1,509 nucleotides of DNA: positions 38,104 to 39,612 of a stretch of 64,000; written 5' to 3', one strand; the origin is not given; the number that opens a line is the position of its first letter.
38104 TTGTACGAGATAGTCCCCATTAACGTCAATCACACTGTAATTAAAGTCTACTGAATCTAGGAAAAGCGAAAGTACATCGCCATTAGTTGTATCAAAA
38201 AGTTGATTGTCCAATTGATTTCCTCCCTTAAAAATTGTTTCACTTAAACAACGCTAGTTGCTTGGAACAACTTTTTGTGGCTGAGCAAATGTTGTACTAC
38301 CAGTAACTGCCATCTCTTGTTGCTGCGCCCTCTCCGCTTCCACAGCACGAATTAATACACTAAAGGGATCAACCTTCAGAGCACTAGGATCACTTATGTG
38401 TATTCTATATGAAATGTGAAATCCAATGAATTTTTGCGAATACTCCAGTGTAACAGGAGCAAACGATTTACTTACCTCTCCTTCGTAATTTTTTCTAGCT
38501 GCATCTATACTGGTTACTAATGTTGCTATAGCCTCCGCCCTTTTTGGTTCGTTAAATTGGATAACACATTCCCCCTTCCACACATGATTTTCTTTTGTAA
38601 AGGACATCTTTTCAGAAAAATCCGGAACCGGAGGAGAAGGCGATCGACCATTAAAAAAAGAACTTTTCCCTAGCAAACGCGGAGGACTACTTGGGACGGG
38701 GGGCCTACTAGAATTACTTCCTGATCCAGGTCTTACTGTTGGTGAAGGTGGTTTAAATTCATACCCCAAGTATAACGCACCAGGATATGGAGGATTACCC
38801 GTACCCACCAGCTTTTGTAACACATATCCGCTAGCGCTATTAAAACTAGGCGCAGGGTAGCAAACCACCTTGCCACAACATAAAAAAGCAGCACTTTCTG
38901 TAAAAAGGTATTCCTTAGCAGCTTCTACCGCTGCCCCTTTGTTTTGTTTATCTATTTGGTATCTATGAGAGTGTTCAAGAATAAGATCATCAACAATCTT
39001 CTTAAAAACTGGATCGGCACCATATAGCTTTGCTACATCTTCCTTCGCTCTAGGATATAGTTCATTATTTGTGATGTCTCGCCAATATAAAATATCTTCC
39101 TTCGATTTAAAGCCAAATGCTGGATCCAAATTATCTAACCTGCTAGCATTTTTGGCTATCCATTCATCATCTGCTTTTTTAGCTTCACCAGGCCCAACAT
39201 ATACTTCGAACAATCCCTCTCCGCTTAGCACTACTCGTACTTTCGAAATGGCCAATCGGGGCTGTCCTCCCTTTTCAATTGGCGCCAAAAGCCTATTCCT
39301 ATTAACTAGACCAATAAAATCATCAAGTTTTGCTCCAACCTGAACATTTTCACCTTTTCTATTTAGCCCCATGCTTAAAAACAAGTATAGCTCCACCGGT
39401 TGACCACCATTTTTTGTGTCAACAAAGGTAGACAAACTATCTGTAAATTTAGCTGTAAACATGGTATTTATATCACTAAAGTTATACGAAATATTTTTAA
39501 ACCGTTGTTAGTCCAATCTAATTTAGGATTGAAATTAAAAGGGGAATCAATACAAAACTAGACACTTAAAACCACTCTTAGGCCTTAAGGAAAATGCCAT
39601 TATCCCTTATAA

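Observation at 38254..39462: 402-aa ORF: XYP-type CDPS motif set, then a PxxP-rich linker and an unknown C-terminal domain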

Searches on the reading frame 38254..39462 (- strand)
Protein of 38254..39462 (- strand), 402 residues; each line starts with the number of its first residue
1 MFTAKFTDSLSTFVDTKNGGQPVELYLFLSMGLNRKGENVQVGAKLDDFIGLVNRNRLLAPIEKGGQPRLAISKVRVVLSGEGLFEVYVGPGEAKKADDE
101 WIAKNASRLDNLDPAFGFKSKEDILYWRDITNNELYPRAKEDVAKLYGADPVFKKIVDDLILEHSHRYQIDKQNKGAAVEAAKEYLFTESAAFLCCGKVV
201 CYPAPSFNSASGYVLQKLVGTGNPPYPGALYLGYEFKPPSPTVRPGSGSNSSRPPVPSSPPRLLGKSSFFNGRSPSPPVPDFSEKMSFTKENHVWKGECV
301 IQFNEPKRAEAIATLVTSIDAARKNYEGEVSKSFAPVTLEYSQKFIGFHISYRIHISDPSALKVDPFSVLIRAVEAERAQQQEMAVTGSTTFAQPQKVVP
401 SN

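Call 3: search_protein_families(library=pfam, proteins=[window:38254-39462:-], max_evalue=1)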
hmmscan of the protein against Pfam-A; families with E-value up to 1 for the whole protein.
window:38254-39462:- (402 aa): 1 family
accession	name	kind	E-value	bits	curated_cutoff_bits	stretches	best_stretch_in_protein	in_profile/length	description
PF09042.16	Titin_Z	-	0.049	14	21.5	1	305-323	5-23/46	Titin Z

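Call 4: search_protein_families(library=ncbifam, proteins=[window:38254-39462:-], max_evalue=1)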
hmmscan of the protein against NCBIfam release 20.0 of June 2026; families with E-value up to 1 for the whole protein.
window:38254-39462:- (402 aa): 1 family
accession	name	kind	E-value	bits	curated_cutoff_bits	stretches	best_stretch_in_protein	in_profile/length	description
TIGR04539.1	tRNA_cyclodipep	subfamily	6.3e-05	22.6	45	1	118-195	98-176/220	tRNA-dependent cyclodipeptide synthase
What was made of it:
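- On Cyclodipeptide synthase (CDPS), XYP subfamily: There is no Pfam hit (calls 3, 4).
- On Dot/Icm (type IVB) translocated effector: No NCBIfam or Pfam effector family hit (calls 3, 4).
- There is no effector-family hit (calls 3, 4).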

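Call 6: search_solved_structures(query=window:38254-39462:-, max_evalue=10, show_alignments=3)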
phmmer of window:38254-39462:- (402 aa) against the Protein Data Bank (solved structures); distinct sequences matched with E-value up to 10: 3.
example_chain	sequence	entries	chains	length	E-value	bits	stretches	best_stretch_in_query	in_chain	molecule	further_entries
9i5m_A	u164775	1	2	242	0.9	11.8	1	92-167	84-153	Cyclodipeptide synthase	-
5mlq_A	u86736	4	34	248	0.95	11.7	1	92-167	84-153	CDPS | Cyclodipeptide synthase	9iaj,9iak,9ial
9iam_A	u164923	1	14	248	0.97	11.7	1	93-167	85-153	Cyclodipeptide synthase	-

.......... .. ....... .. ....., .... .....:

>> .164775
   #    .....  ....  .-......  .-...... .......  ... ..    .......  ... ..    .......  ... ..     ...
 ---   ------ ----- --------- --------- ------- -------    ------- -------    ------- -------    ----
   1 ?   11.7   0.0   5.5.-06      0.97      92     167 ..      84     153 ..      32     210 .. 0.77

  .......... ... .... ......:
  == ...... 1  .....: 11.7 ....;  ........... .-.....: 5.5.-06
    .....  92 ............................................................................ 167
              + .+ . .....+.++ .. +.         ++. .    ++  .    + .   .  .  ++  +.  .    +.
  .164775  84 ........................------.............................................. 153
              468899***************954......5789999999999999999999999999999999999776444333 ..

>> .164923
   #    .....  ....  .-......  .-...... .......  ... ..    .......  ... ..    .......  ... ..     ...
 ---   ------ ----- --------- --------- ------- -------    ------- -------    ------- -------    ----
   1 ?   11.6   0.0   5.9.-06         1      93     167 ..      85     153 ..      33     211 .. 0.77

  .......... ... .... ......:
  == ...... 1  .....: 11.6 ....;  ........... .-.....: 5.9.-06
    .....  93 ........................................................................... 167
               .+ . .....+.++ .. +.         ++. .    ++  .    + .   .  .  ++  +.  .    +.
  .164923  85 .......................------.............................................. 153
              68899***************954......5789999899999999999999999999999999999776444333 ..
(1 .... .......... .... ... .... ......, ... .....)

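Call 7: find_homologous_proteins(query=window:38254-39462:-, max_evalue=0.001)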
Query window:38254-39462:- (402 aa): 2 proteins with E <= 0.001 among 3771 candidates.
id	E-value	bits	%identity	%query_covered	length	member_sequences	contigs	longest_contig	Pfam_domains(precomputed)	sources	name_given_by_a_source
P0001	5.4e-270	913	100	100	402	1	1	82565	-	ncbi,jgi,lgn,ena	ncbi:MAG: hypothetical protein WCW01_00550 [Gammaproteobacteria bacterium]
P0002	3.1e-97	344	46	99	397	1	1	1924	-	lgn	-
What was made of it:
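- Tried and rejected: The single-sequence query gave only the protein itself and one homologue (call 7).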

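Call 9: find_encoding_contigs(protein=P0002, flank=10000)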
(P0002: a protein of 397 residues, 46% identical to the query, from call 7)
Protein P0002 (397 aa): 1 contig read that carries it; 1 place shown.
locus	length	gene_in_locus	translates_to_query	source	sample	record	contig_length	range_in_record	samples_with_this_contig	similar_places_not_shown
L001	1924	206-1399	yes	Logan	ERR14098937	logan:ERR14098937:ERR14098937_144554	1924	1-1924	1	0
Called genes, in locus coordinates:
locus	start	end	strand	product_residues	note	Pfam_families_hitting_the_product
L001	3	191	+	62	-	?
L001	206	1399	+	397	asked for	-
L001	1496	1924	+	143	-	?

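Call 25: predict_structure(alignment_id=A1)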
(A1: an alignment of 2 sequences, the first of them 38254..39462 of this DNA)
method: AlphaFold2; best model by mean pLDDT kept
length: 402 residues; sequences in the alignment: 2
mean_pLDDT: 54.3   pTM: 0.46
mean pLDDT of the five models: 54.3, 49.5, 41.4, 32.7, 30.5
residues with pLDDT >= 90: 0; 70-90: 93; 50-70: 145; < 50: 164
segments of 3 or more residues with pLDDT < 50: 1-14, 32-41, 58-68, 203-206, 221-224, 228-230, 232-280, 282-284, 290-295, 329-364, 383-402
pLDDT, mean of each block of 10 residues (from residue 1): 31 52 68 43 60 59 42 71 56 71 78 74 75 80 85 77 63 66 76 66 53 65 47 37 28 32 25 31 47 48 54 65 57 34 35 45 51 60 42 29 28
secondary structure, 60 per line:
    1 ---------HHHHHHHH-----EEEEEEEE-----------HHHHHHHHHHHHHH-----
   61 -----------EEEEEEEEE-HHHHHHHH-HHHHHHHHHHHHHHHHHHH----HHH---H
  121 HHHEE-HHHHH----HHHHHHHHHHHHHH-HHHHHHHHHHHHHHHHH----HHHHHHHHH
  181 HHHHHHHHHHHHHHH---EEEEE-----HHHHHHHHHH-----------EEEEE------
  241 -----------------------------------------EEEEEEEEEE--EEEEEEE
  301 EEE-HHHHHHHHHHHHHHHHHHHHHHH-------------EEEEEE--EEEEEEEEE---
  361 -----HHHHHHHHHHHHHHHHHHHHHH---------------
elements in order: H10-17 E23-30 H42-55 E72-80 H82-89 H91-109 H120-123 H127-131 H136-149 H151-167 H172-195 E199-203 H209-218 E230-234 E282-291 E294-303 H305-327 E341-346 E349-357 H366-387

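Call 26: search_protein_representatives(alignment_id=A1)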
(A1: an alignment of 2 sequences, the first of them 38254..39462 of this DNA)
Query: 2 sequences, 410 profile positions. Proteins with E-value up to 0.001 (for the whole library): 46; up to 1e-10: 15; up to 1e-30: 5. The best 46 are listed.
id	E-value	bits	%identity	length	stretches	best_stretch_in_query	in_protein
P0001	1.3e-237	805.2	-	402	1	1-410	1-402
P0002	6.8e-237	802.8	-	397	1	1-407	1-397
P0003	1.8e-73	264.6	-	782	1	3-245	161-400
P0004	2.8e-66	240.9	-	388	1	3-245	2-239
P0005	5.5e-41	157.5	-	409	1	4-260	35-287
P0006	9.7e-27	110.6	-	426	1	258-403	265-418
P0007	8.4e-25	104.2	-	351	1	96-388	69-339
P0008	1.2e-23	100.4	-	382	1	126-397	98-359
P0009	2.3e-19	86.4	-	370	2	251-387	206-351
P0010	8.6e-15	71.3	-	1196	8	321-365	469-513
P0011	1.2e-14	70.9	-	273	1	25-221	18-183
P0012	2.3e-12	63.3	-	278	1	13-220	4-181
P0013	4.5e-12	62.3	-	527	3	47-220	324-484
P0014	1.6e-11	60.6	-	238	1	14-220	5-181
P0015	4.7e-11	59.0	-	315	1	43-228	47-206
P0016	5.1e-10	55.6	-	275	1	26-242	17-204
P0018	5.3e-09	52.2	-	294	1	41-219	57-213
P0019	9.4e-09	51.4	-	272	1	43-221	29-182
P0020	1.5e-08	50.7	-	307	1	22-219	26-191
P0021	4.3e-08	49.2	-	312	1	22-267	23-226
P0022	3.0e-07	46.5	-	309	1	52-253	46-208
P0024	7.5e-07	45.1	-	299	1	41-264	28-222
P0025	1.4e-06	44.3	-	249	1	61-218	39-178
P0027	1.5e-06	44.1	-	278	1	71-239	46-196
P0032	1.3e-05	41.1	-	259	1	72-220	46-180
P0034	3.2e-05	39.8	-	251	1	42-237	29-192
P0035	3.6e-05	39.6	-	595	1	38-215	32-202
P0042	1.3e-04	37.8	-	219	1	28-225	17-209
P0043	1.8e-04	37.3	-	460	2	93-199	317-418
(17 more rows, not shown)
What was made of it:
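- Tried and rejected: The exhaustive representative search (call 26) was what opened it up.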

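Call 28: search_protein_families(library=pfam, alignment_id=A3, max_evalue=0.001)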
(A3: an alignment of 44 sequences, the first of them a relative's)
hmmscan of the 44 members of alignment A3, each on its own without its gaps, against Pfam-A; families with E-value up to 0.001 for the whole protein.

A. member 1, P0001 (402 aa): 0 families

B. families by the number of members that match (of 44 scanned): 12 families
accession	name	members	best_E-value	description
PF02518.31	HATPase_c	2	4.3e-24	Histidine kinase-, DNA gyrase B-, and HSP90-like ATPase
PF08448.16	PAS_4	2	2.6e-13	PAS fold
PF00512.31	HisKA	2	8e-09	His Kinase A (phospho-acceptor) domain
PF13426.13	PAS_9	2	1.3e-07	PAS domain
PF20929.2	PDCD10_N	1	2.4e-09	Programmed cell death protein 10, dimerisation domain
PF14501.12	HATPase_c_5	1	1.6e-06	GHKL domain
PF13548.11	DUF4126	1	3.2e-05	Domain of unknown function (DUF4126)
PF23055.1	DUF7041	1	4.1e-05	Domain of unknown function (DUF7041)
PF16715.11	CDPS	1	4.8e-05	Cyclodipeptide synthase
PF00989.32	PAS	1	0.00017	PAS fold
PF17039.10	Glyco_tran_10_N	1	0.00038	Fucosyltransferase, N-terminal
PF13515.12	FUSC_2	1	0.00093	Fusaric acid resistance protein-like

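Call 29: search_protein_families(library=ncbifam, alignment_id=A3, max_evalue=0.001)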
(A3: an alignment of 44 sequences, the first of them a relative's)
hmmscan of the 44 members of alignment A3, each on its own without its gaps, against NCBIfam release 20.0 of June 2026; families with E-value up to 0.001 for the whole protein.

A. member 1, P0001 (402 aa): 1 family
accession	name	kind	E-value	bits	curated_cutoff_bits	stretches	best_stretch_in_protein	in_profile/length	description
TIGR04539.1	tRNA_cyclodipep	subfamily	6.3e-05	22.6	45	1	118-195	98-176/220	tRNA-dependent cyclodipeptide synthase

B. families by the number of members that match (of 44 scanned): 93 families (the first 25 are shown)
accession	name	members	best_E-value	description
TIGR04539.1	tRNA_cyclodipep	16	1.6e-14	tRNA-dependent cyclodipeptide synthase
NF047874.1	MASE3_PAS_HK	2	3.3e-38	MASE3 domain-containing sensor histidine kinase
NF033092.0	HK_WalK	2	7.5e-35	cell wall metabolism sensor histidine kinase WalK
NF008302.0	PRK11091.1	2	3.9e-34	aerobic respiration two-component sensor histidine kinase ArcB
NF006800.0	PRK09303.1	2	2e-31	histidine kinase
NF046044.1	PnpS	2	1.7e-28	two-component system histidine kinase PnpS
NF033091.0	HK_VanS_ACDEFG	2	2.5e-28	vancomycin resistance histidine kinase VanS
NF008468.0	PRK11360.1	2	2.7e-27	two-component system sensor histidine kinase AtoS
NF008312.0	PRK11100.1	2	3.7e-27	two-component system sensor histidine kinase CreC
NF041880.1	EPS_EpsF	2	7.2e-27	response regulator EpsF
NF041735.1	hist_kin_RppB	2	4.1e-26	two-component system sensor histidine kinase RppB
NF045595.1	HK_scytonemin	2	1.1e-24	scytonemin biosynthesis sensor histidine kinase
TIGR02966.1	phoR_proteo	2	6.8e-24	phosphate regulon sensor histidine kinase PhoR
NF045900.1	HisKinCpxALeg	2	8.2e-24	two-component system sensor histidine kinase CpxA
TIGR01386.1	cztS_silS_copS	2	5.7e-23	heavy metal sensor histidine kinase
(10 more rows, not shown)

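Call 35: find_homologous_proteins(query=A4, max_evalue=0.001)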
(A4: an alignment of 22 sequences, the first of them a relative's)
Query A4 (22 sequences) (402 aa, profile of the alignment): 3 proteins with E <= 0.001 among 8000 candidates.
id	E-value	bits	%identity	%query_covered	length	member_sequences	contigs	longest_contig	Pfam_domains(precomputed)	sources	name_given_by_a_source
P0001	1.3e-100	355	100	100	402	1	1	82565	-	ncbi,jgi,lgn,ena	ncbi:MAG: hypothetical protein WCW01_00550 [Gammaproteobacteria bacterium]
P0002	2.6e-99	351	46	99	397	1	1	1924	-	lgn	-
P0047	1.1e-41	162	37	5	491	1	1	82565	-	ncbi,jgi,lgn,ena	ncbi:MAG: hypothetical protein WCW01_00560 [Gammaproteobacteria bacterium]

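Call 36: fold_search(model_id=the predicted structure, library=pdb)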
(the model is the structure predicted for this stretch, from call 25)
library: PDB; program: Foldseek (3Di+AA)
matches with E <= 10: 736; with E <= 0.001: 43
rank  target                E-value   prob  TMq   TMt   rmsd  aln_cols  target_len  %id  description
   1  5mlq_A                1.3e-07  1.00  0.40  0.68   4.1       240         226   19  Structure of CDPS from Nocardia brasiliensis (released 2018-05-02)
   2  9iam_B                7.9e-07  1.00  0.40  0.67   3.9       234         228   20  Structure of cyclodipeptide synthase from Nocardia brasiliensis (Nbra-CDPS) in complex with alanylated RNA microhelice (released 2026-03-11)
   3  9iam_A                1.1e-06  1.00  0.40  0.68   3.4       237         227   18  Structure of cyclodipeptide synthase from Nocardia brasiliensis (Nbra-CDPS) in complex with alanylated RNA microhelice (released 2026-03-11)
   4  9iaj_L                1.3e-06  1.00  0.41  0.70   3.4       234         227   20  Structure of cyclodipeptide synthase from Nocardia brasiliensis (Nbra-CDPS) in complex with RNA microhelices mimicking (released 2026-03-04)
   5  5ocd_E                1.3e-06  1.00  0.42  0.71   3.7       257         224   16  structure of a CDPS from Fluoribacter dumoffii (released 2018-08-01)
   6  5ocd_G                2.3e-06  1.00  0.42  0.71   4.3       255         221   16  structure of a CDPS from Fluoribacter dumoffii (released 2018-08-01)
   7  5ocd_H                2.9e-06  1.00  0.40  0.67   4.2       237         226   17  structure of a CDPS from Fluoribacter dumoffii (released 2018-08-01)
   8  5ocd_C                3.1e-06  1.00  0.40  0.66   4.2       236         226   16  structure of a CDPS from Fluoribacter dumoffii (released 2018-08-01)
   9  9iam_C                3.3e-06  1.00  0.39  0.65   4.1       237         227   19  Structure of cyclodipeptide synthase from Nocardia brasiliensis (Nbra-CDPS) in complex with alanylated RNA microhelice (released 2026-03-11)
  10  9i5m_A                3.9e-06  1.00  0.41  0.68   4.1       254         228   18  Structure of cyclodipeptide synthase from Nocardia brasiliensis (Nbra-CDPS) (released 2026-02-18)
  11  5ocd_I                4.2e-06  1.00  0.42  0.71   4.4       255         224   15  structure of a CDPS from Fluoribacter dumoffii (released 2018-08-01)
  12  9j61_H                4.4e-06  1.00  0.34  0.56   6.3       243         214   16  Crystal structure of a cyclodipeptide synthase from Streptomyces sapporonensis (released 2024-12-04)
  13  5ocd_D                7.0e-06  1.00  0.39  0.66   4.2       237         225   16  structure of a CDPS from Fluoribacter dumoffii (released 2018-08-01)
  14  9j61_E                7.0e-06  1.00  0.33  0.57   6.5       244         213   16  Crystal structure of a cyclodipeptide synthase from Streptomyces sapporonensis (released 2024-12-04)
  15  5ocd_F                7.4e-06  1.00  0.40  0.69   3.7       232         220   16  structure of a CDPS from Fluoribacter dumoffii (released 2018-08-01)
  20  5ocd_A                1.8e-05  1.00  0.40  0.67   3.9       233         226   17  structure of a CDPS from Fluoribacter dumoffii (released 2018-08-01)
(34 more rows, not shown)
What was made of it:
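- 38755..39462 (-): XYP-type cyclodipeptide synthase domain, residues 1-236. Key codons: Ser30 at 39373-39375, Tyr185 at 38908-38910, Glu189 at 38896-38898, Tyr202-Pro203 at 38854-38859. Foldseek top 46 hits are all CDPS (call 36).
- On Cyclodipeptide synthase (CDPS), XYP subfamily: The top 46 Foldseek PDB hits are all CDPSs, E down to 1.3e-7, target TM 0.68-0.71 (calls 25, 36).
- Checked: Foldseek of the AF2 model gives 46 of 46 top PDB hits as CDPSs, the best at E 1.3e-7 and TM 0.68-0.71 (call 36).
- All top 46 Foldseek hits are CDPSs (call 36).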

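Call 40: list_cluster_members(proteins=[P0003, P0004, P0005, P0006, P0007, P0008, P0009, P0011, P0013, P0035])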
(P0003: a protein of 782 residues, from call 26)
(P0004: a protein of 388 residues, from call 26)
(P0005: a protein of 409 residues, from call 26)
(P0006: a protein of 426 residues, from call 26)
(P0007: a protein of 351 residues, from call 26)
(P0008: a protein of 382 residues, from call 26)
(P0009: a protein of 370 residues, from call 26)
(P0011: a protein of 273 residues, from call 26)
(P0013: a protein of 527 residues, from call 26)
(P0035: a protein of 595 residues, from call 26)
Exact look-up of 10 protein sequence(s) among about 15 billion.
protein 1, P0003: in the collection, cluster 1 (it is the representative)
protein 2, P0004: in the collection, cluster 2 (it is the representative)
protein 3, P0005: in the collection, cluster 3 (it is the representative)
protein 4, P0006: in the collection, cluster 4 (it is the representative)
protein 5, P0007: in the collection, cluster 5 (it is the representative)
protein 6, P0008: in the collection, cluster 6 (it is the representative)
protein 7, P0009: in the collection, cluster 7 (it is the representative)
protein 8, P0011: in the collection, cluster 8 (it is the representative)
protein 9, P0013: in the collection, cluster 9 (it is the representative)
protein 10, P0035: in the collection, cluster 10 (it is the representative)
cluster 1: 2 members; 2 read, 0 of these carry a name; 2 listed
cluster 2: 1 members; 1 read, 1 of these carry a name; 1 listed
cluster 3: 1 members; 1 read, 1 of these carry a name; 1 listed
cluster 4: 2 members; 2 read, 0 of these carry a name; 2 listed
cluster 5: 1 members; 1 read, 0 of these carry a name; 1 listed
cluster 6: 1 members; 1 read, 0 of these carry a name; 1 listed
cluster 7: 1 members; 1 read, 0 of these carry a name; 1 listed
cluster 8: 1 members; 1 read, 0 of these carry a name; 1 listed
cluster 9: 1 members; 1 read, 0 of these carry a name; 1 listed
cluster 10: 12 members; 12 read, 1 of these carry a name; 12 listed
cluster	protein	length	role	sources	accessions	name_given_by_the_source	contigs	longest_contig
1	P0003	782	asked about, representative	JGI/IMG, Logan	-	-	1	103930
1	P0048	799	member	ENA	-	-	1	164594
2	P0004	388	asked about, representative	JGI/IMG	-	hypothetical protein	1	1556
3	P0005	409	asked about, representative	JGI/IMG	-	hypothetical protein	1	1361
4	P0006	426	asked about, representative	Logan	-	-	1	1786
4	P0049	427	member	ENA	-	-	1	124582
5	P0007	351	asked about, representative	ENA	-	-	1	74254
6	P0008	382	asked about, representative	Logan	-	-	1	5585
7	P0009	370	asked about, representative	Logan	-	-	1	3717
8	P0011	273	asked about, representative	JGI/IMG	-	-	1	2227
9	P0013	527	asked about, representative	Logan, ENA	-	-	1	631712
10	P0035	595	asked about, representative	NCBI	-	-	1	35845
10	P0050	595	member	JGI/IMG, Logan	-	PAS domain S-box-containing protein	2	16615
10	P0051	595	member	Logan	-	-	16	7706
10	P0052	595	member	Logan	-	-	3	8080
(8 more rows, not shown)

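Call 44: find_related_loci(query=A1, collection=genome_contigs, flank=8000)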
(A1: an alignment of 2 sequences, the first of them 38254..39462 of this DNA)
Query A1 (402 aa) in genome_contigs; peptide patterns used: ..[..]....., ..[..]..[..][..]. (x = any residue, [..] = any of these).
141 stretches matched a pattern, but none encodes a relative of the query by tblastn (E <= 1e-3).

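Call 46: find_related_loci(query=A7, collection=genome_contigs, flank=8000)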
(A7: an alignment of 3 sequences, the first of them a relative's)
Query A7 (382 aa) in genome_contigs; peptide patterns used: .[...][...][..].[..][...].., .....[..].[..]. (x = any residue, [..] = any of these).
77 stretches matched a pattern, but none encodes a relative of the query by tblastn (E <= 1e-3).
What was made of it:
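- Tried and rejected: GTDB genome scans with two alignments found no relative (calls 44, 46).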

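Call 48: find_related_loci(query=A8, collection=metagenome_contigs, flank=8000)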
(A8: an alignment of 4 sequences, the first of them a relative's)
Query A8 (402 aa) in metagenome_contigs; peptide patterns used: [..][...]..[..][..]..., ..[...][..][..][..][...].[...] (x = any residue, [..] = any of these).
111 stretches matched a pattern; 1 encode a relative of the query (tblastn E <= 1e-3); 1 distinct loci.
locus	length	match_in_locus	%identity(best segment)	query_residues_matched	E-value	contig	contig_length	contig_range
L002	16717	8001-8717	43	2-242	7e-65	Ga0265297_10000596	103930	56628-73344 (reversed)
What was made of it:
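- Tried and rejected: The metagenome scan found only the P0003 contig (call 48).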
